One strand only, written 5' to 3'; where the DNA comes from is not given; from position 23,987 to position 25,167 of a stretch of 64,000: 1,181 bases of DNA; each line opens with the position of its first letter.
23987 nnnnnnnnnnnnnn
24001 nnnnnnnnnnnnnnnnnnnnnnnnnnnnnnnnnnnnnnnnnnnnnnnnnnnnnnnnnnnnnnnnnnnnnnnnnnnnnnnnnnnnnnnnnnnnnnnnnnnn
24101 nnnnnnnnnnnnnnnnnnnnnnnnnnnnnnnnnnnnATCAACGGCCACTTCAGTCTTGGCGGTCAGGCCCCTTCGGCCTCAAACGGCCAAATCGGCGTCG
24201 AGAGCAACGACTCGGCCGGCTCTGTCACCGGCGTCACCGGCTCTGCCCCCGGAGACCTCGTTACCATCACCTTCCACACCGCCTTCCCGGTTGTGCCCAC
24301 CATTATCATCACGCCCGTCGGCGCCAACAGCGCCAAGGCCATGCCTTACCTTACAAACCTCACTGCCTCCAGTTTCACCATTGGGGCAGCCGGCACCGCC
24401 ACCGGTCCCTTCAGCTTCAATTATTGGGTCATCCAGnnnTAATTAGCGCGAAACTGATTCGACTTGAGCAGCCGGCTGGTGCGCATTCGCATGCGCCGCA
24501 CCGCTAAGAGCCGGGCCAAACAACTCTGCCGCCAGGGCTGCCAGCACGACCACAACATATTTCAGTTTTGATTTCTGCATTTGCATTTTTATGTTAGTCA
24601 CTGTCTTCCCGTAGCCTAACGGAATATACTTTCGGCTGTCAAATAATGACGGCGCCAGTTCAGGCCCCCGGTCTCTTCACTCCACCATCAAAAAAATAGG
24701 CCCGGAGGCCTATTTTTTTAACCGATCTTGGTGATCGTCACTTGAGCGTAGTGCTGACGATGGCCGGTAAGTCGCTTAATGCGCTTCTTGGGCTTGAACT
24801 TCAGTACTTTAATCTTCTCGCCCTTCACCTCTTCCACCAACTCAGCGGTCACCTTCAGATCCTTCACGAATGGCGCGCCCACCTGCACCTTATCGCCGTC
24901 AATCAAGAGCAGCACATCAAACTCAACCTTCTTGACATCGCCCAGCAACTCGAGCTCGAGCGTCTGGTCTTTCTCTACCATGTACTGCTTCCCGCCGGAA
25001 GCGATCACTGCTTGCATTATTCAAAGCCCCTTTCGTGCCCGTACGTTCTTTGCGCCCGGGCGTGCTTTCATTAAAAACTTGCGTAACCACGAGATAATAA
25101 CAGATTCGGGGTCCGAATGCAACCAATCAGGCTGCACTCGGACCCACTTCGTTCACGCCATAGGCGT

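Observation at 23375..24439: Second H-type-lectin-like stalk protein (copy 2); the two paralogs sit on the plus strand at either end of a ~21-kb minus-strand block of surface-protein genes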

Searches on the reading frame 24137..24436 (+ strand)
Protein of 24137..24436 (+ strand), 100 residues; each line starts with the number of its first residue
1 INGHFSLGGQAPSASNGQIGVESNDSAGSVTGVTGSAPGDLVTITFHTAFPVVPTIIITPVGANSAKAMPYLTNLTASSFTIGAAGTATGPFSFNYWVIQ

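Call 32: search_solved_structures(query=A2, max_evalue=10, show_alignments=3)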
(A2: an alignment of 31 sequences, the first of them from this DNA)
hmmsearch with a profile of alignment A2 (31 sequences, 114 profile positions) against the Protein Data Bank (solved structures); distinct sequences matched with E-value up to 10: 4.
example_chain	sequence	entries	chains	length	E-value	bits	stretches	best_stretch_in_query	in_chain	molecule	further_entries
4ru4_A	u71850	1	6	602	0.027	17.7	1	7-81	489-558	tail spike protein gp49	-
2ce6_A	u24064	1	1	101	0.7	13.1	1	25-74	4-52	HELIX POMATIA AGGLUTININ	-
2ccv_A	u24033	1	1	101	0.79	13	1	25-74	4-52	HELIX POMATIA AGGLUTININ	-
2cgy_A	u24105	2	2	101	1.2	12.4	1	25-74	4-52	AGGLUTININ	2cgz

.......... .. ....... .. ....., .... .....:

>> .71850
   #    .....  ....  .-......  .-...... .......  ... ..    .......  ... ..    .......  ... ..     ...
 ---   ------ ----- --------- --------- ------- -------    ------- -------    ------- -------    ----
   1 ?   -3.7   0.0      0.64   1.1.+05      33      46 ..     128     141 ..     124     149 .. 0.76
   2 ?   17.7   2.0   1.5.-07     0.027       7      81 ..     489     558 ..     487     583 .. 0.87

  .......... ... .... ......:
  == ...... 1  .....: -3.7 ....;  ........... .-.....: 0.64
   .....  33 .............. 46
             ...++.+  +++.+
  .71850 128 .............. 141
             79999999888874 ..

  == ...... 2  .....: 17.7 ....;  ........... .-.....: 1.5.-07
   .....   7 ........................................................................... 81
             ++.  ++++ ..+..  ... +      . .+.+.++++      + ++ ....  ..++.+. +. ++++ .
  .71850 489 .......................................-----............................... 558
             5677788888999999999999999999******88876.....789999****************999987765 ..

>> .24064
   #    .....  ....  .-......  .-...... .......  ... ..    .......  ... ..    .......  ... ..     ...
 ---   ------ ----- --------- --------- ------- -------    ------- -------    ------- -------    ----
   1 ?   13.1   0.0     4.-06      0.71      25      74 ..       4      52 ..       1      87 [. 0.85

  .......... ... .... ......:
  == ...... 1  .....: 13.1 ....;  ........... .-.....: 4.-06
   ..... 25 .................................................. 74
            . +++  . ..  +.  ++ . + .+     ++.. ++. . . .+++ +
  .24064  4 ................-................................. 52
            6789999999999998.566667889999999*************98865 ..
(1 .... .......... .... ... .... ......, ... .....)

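Call 47: predict_structure(alignment_id=A3)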
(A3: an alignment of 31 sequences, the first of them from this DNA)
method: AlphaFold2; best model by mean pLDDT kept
length: 100 residues; sequences in the alignment: 31
mean_pLDDT: 91.5   pTM: 0.82
mean pLDDT of the five models: 91.5, 90.5, 90.4, 90.4, 90.1
residues with pLDDT >= 90: 85; 70-90: 7; 50-70: 4; < 50: 4
segments of 3 or more residues with pLDDT < 50: none
pLDDT, mean of each block of 10 residues (from residue 1): 58 95 93 93 97 97 96 98 94 94
secondary structure, 60 per line:
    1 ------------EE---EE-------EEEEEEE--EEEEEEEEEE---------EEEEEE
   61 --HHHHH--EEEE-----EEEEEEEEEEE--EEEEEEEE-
elements in order: E27-33 E36-45 E55-60 H63-67 E70-73 E79-89 E92-99

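Call 51: fold_search(model_id=the predicted structure, library=pdb)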
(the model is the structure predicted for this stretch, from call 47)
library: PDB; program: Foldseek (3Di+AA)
matches with E <= 10: 324; with E <= 0.001: 0
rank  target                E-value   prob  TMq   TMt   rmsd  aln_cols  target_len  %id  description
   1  6cl6_A                7.0e-02  0.97  0.47  0.16   6.5        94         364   20  Structure of P. aeruginosa R2 pyocin fiber PA0620 comprising C-terminal residues 323-691 (released 2018-06-27)
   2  4ru4_A                8.7e-02  0.99  0.51  0.11   5.8        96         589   17  Crystal structure of the tailspike protein gp49 from Pseudomonas phage LKA1 (released 2015-11-18)
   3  6ct8                  9.1e-02  0.96  0.47  0.23   6.7        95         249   20  Selenomethionine structure of N-truncated R2-type pyocin tail fiber at 2.6 angstrom resolution (released 2019-02-20)
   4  7eea_B                9.6e-02  1.00  0.52  0.09   2.9        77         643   17  Cyanophage Pam1 tailspike receptor-binding domain (released 2021-10-20)
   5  7eea_C                1.1e-01  1.00  0.52  0.09   3.0        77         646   17  Cyanophage Pam1 tailspike receptor-binding domain (released 2021-10-20)
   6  2ce6                  1.3e-01  0.77  0.42  0.42  11.8       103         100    9  Structure of Helix Pomatia agglutinin with no ligands (released 2006-05-15)
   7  3wmp_A                1.6e-01  0.80  0.41  0.43   8.3        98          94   11  Crystal structure of SLL-2 (released 2015-01-14)
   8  7eea_A                2.0e-01  0.99  0.52  0.09   2.9        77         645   17  Cyanophage Pam1 tailspike receptor-binding domain (released 2021-10-20)
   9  6cl5_A                2.1e-01  0.90  0.49  0.16   7.2       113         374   14  Structure of P. aeruginosa R1 pyocin fiber PALES_06171 comprising C-terminal residues 323-701 (released 2018-06-27)
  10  4q56_A                2.3e-01  0.72  0.44  0.44  10.9       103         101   10  Structure of Helix aspersa agglutinin with natural glycosylation and N-acetyl-alpha-D-galactosamine (GalNAc) (released 2015-10-14)
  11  2ccv                  2.5e-01  0.63  0.43  0.43  11.0       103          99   10  Structure of Helix Pomatia agglutinin with zinc and N-acetyl-alpha-D- galactoseamine (GalNAc) (released 2006-05-15)
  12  6cxb                  2.7e-01  0.91  0.47  0.41   4.1        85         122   14  Structure of N-truncated R1-type pyocin tail fiber at 1.7 angstrom resolution (released 2019-02-20)
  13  9k4a_A                3.5e-01  0.96  0.54  0.10   3.5        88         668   16  Cryo-EM structure of depolymerase S2-4 from Klebsiella phage K64-1 (released 2026-03-25)
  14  2cgy_A                4.3e-01  0.47  0.42  0.42  11.9       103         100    8  STRUCTURE OF HELIX POMATIA AGGLUTININ WITH FORSMANN ANTIGEN (released 2007-03-13)
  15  4ru5_A                5.6e-01  0.41  0.40  0.09   7.0       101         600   14  Crystal Structure of the Pseudomonas phage phi297 tailspike gp61 (released 2015-11-18)
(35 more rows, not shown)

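Call 52: search_protein_representatives(alignment_id=A3)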
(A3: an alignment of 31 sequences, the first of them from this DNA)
Query: 31 sequences, 114 profile positions. Proteins with E-value up to 0.001 (for the whole library): 4897; up to 1e-10: 1516; up to 1e-30: 4. The best 150 are listed.
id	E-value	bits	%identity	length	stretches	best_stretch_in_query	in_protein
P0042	6.2e-43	161.6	-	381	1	1-114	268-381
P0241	4.4e-37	142.7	-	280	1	1-114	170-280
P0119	1.1e-34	135.0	-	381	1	1-114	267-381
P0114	4.1e-31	123.5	-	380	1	2-114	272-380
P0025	9.0e-30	119.2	-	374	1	1-114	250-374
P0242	7.4e-29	116.2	-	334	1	1-114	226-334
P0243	6.7e-28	113.1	-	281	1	1-113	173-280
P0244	6.5e-27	109.9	-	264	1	1-114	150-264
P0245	6.7e-27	109.9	-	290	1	1-114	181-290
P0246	6.8e-27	109.9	-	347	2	2-114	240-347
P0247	1.1e-26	109.2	-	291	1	2-114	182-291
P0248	1.2e-26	109.1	-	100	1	28-114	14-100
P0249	1.7e-26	108.6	-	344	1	1-114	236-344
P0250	3.4e-26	107.6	-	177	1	1-114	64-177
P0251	3.6e-26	107.5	-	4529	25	6-59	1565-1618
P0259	3.4e-25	104.4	-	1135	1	1-114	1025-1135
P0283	1.4e-23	99.2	-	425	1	2-114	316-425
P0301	8.4e-23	96.7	-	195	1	1-114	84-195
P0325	4.5e-22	94.3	-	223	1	1-113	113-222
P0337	8.9e-22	93.4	-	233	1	1-114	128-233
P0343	1.1e-21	93.1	-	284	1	2-114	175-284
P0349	1.3e-21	92.8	-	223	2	1-114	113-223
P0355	2.0e-21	92.3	-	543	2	1-113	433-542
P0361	3.1e-21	91.6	-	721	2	1-114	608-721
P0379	5.7e-21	90.8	-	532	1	1-114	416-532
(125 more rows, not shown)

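Call 57: search_protein_families(library=pfam, proteins=[P0259, P0283, P0301, P0325, P0343, P0349, P0337, P0355, P0379, P0361], max_evalue=1)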
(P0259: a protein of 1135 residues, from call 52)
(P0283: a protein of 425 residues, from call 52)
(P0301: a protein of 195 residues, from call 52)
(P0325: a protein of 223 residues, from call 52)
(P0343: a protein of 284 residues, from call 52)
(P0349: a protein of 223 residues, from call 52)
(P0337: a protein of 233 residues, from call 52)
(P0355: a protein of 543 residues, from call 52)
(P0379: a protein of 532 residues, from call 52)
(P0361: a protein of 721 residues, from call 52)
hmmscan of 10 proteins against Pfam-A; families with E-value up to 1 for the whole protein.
P0259 (1135 aa): 1 family
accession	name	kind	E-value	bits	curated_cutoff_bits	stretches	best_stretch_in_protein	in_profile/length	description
PF13884.11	Peptidase_S74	-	4.4e-13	49.7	22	1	885-936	1-57/58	Chaperone of endosialidase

P0283 (425 aa): 0 families

P0301 (195 aa): 1 family
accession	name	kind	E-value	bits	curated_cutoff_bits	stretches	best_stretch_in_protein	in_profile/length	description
PF09458.16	H_lectin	-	6.6e-05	23.4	24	1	135-189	2-60/67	H-type lectin domain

P0325 (223 aa): 1 family
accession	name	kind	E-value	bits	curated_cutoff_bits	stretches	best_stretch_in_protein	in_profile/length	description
PF04412.18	AcnX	-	9.2e-23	81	31.5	1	2-82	1-83/400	Aconitase X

P0343 (284 aa): 1 family
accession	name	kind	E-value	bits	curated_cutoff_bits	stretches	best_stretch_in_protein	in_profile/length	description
PF20637.2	ATG5_HBR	-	0.16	12.2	21.3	0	113-133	15-35/59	Autophagy protein ATG5, alpha-helical bundle region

P0349 (223 aa): 0 families

P0337 (233 aa): 3 families
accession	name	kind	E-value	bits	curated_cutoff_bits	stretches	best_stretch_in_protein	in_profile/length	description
PF13884.11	Peptidase_S74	-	0.0012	19.5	22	1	2-36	16-54/58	Chaperone of endosialidase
PF24522.1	KRIT1_FRMD8_FERM_C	-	0.11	13.4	29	0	43-74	19-50/66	KRIT1/FRMD8, FERM domain C-lobe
PF20622.4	Big_15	-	0.33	11.3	27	0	107-141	11-44/82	Bacterial Ig domain (Big_16)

P0355 (543 aa): 1 family
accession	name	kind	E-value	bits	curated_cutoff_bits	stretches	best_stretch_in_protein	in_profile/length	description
PF21345.3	PcRGLX_2nd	-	0.029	13.8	23.5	1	405-470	6-71/360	PcRGLX-like protein central beta sandwich domain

P0379 (532 aa): 4 families
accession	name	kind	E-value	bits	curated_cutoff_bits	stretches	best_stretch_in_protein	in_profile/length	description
PF13884.11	Peptidase_S74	-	9e-09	35.9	22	1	294-340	4-54/58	Chaperone of endosialidase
PF09458.16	H_lectin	-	0.035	14.7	24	1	473-493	2-22/67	H-type lectin domain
PF13363.11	BetaGal_dom3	-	0.052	13.6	27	1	389-423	32-66/75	Beta-galactosidase, domain 3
PF04519.19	Bactofilin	-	0.1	13.3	27.9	0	391-422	29-60/98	Polymer-forming cytoskeletal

P0361 (721 aa): 0 families

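Call 72: fold_search(model_id=the predicted structure, library=viral)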
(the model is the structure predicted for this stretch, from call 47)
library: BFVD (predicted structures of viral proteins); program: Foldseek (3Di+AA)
matches with E <= 10: 820; with E <= 0.001: 3
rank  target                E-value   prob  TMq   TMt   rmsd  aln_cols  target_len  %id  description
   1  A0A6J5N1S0            2.7e-07  1.00  0.84  0.11   2.5       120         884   29  Uncharacterized protein [uncultured Caudovirales phage]
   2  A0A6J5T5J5            6.7e-05  1.00  0.76  0.14   3.2       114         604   24  Uncharacterized protein [uncultured Caudovirales phage]
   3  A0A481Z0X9            2.7e-04  1.00  0.78  0.29   2.1       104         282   22  Uncharacterized protein (Fragment) [Marseillevirus LCMAC202]
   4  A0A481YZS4            1.6e-03  1.00  0.68  0.15   3.4       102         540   24  Putative tail fiber protein [Marseillevirus LCMAC202]
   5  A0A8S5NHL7            2.4e-03  1.00  0.60  0.10   6.0       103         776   21  Uncharacterized protein [Siphoviridae sp. cttFh17]
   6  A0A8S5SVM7            7.7e-03  1.00  0.51  0.35   6.1        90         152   24  Putative tail fiber protein [Myoviridae sp. ctBTH15]
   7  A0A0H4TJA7            7.7e-03  1.00  0.54  0.20   7.0        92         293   16  (no name in the UniProt tables at hand)
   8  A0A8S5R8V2            8.5e-03  1.00  0.52  0.44   4.9        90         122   17  Uncharacterized protein [virus sp. cti5L29]
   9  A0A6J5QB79            8.5e-03  1.00  0.47  0.19   6.6       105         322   13  Putative tail fiber protein gp53-like C-terminal domain-containing protein [uncultured Caudovirales phage]
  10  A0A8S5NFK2            1.0e-02  1.00  0.53  0.17   6.3        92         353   21  H-type lectin domain [Myoviridae sp. ct0wg9]
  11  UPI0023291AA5         1.1e-02  1.00  0.59  0.20   2.7        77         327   22  (no name look-up for this kind of identifier)
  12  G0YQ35                1.1e-02  1.00  0.53  0.27   9.6       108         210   17  Gp86 [Erwinia phage vB_EamM-Y2]
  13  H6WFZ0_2              1.1e-02  1.00  0.52  0.07   7.4        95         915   17  Tail fiber [Cyanophage S-TIM5]
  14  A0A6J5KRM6            1.4e-02  1.00  0.50  0.51   8.0        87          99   28  H-type lectin domain-containing protein [uncultured Caudovirales phage]
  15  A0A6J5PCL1            1.5e-02  1.00  0.55  0.13   4.7        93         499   19  K1 capsule-specific polysaccharide lyase C-terminal domain-containing protein [uncultured Caudovirales phage]
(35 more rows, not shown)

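Call 99: search_solved_structures(query=A5, max_evalue=10, show_alignments=4)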
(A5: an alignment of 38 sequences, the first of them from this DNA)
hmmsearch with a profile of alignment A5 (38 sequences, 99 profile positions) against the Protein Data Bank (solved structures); distinct sequences matched with E-value up to 10: 2.
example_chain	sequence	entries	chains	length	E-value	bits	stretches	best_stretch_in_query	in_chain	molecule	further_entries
4ru4_A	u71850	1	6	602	0.68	13.1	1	7-64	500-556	tail spike protein gp49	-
9d93_Oa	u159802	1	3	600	1.9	11.7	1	16-88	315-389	Baseplate hub, gp25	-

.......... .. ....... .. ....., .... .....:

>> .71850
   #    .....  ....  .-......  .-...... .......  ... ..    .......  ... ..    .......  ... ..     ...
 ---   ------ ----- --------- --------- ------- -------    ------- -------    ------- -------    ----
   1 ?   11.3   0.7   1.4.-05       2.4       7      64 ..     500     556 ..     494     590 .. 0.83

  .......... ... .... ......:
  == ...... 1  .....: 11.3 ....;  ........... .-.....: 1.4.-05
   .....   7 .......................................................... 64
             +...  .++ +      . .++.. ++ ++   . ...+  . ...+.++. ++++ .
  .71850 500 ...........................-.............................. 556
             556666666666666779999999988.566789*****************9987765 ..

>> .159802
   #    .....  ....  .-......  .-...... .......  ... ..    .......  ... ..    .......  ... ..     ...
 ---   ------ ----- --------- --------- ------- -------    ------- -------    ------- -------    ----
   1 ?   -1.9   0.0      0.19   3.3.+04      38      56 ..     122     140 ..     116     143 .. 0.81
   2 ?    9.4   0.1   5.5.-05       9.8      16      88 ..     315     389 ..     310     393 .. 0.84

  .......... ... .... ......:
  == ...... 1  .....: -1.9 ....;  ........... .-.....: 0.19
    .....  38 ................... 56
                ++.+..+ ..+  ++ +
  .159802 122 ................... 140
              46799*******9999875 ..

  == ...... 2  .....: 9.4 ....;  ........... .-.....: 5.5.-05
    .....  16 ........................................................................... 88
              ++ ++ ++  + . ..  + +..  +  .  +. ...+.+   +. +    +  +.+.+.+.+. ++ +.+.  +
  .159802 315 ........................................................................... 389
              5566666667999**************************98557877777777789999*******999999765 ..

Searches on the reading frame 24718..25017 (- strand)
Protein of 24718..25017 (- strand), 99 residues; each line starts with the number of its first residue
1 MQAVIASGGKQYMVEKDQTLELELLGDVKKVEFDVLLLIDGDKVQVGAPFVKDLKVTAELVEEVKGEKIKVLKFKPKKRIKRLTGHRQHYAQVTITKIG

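Call 9: search_protein_families(library=pfam, proteins=[window:24718-25017:-], max_evalue=0.01)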
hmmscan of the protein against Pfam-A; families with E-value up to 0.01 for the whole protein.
window:24718-25017:- (99 aa): 1 family
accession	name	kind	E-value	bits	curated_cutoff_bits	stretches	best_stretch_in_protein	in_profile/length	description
PF00829.26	Ribosomal_L21p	-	5.4e-28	97.6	27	1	1-98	1-99/99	Ribosomal prokaryotic L21 protein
